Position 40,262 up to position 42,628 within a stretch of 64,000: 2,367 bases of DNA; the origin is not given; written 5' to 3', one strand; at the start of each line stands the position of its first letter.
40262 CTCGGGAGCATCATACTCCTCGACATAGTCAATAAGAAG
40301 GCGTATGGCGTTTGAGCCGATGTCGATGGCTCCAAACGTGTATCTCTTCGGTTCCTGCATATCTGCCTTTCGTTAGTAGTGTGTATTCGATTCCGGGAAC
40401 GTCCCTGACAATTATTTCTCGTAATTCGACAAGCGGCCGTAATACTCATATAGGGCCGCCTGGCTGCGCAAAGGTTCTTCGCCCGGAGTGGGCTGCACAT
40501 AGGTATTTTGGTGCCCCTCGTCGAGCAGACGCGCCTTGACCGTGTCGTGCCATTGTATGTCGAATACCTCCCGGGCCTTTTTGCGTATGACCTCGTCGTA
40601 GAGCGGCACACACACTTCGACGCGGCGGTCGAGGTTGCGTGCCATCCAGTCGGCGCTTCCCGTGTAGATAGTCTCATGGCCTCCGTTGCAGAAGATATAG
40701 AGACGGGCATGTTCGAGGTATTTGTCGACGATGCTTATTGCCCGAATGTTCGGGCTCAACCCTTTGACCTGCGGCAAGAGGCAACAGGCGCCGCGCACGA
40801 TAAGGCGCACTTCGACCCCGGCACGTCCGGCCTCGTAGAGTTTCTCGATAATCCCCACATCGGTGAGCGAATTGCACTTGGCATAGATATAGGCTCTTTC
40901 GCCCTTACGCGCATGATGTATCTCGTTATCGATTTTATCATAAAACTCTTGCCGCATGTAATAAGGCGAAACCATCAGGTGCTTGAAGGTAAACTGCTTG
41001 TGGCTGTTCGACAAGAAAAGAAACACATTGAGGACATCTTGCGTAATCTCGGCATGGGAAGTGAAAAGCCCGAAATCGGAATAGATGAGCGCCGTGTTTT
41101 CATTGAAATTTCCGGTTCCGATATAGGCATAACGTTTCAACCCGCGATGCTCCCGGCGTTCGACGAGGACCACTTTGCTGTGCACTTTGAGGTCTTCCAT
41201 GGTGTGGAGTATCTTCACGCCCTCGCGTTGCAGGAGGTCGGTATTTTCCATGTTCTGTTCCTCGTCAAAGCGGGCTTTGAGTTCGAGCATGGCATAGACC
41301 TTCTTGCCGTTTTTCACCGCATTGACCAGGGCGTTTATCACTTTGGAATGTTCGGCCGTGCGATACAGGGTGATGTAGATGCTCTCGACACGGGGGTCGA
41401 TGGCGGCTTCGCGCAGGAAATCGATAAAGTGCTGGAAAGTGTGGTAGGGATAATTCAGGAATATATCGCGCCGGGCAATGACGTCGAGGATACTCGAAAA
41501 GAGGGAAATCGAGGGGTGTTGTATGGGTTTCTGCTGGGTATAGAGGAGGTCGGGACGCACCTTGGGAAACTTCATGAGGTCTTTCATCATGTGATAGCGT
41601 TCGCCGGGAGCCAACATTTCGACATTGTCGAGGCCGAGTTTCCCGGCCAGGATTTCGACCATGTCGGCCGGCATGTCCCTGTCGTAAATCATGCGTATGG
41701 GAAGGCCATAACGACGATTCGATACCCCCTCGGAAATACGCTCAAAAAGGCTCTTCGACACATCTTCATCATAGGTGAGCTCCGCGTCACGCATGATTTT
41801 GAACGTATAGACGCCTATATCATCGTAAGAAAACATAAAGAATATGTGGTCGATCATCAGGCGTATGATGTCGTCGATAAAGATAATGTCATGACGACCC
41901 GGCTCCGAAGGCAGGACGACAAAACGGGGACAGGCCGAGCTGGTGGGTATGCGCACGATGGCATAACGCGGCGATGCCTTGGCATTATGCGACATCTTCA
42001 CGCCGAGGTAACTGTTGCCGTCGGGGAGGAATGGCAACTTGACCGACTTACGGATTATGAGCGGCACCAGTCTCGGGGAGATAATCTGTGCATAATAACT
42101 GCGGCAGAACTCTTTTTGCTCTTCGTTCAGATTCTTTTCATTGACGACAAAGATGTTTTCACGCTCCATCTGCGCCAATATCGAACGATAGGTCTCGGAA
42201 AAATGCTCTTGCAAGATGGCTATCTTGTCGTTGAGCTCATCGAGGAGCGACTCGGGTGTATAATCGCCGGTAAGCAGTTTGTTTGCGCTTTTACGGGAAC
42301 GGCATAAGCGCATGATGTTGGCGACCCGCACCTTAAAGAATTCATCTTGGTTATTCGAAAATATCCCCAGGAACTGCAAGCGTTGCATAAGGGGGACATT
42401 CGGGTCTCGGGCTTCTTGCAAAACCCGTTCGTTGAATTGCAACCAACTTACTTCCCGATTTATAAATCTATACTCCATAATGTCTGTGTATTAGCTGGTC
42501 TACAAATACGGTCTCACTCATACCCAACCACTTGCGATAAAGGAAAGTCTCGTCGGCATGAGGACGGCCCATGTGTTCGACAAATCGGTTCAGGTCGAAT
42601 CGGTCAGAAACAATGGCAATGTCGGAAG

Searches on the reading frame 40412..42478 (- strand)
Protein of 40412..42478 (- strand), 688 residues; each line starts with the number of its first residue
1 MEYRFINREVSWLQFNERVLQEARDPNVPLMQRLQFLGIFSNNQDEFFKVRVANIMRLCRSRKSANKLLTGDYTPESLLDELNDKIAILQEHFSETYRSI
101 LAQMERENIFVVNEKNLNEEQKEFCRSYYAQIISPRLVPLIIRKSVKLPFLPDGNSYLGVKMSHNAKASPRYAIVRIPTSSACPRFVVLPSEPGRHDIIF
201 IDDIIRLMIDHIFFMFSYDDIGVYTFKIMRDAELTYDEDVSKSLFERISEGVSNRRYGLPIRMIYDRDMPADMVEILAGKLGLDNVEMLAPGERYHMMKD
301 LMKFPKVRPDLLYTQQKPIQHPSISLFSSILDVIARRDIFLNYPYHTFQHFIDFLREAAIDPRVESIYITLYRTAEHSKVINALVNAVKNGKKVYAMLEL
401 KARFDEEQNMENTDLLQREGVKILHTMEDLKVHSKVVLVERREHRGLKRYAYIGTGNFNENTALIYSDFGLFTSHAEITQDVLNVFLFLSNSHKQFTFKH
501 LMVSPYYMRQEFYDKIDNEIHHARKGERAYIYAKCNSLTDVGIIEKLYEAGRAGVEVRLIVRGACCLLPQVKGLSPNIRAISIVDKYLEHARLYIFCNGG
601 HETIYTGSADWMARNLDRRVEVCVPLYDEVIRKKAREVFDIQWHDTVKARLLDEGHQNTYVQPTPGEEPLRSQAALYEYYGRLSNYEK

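Call 90: search_protein_families(library=pfam, proteins=[window:40412-42478:-], max_evalue=0.001)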
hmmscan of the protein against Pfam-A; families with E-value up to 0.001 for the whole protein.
window:40412-42478:- (688 aa): 6 families
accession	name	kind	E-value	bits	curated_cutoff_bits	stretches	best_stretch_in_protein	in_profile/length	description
PF13090.12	PP_kinase_C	-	2.2e-68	229.5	25.8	1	501-673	1-172/172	Polyphosphate kinase C-terminal domain 2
PF17941.7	PP_kinase_C_1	-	4.5e-64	215.5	25.7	1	330-494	2-166/167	Polyphosphate kinase C-terminal domain 1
PF02503.22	PP_kinase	-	2.7e-46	158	31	1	120-304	1-183/183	Polyphosphate kinase middle domain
PF13089.11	PP_kinase_N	-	1.1e-31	109.8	23.8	1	5-111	1-106/107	Polyphosphate kinase N-terminal domain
PF13091.12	PLDc_2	-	5.8e-19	68.7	27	2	365-486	10-128/132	PLD-like domain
PF09565.16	RE_NgoFVII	-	0.00015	21.6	23.8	0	582-633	86-139/162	NgoFVII restriction endonuclease N-terminal PLD domain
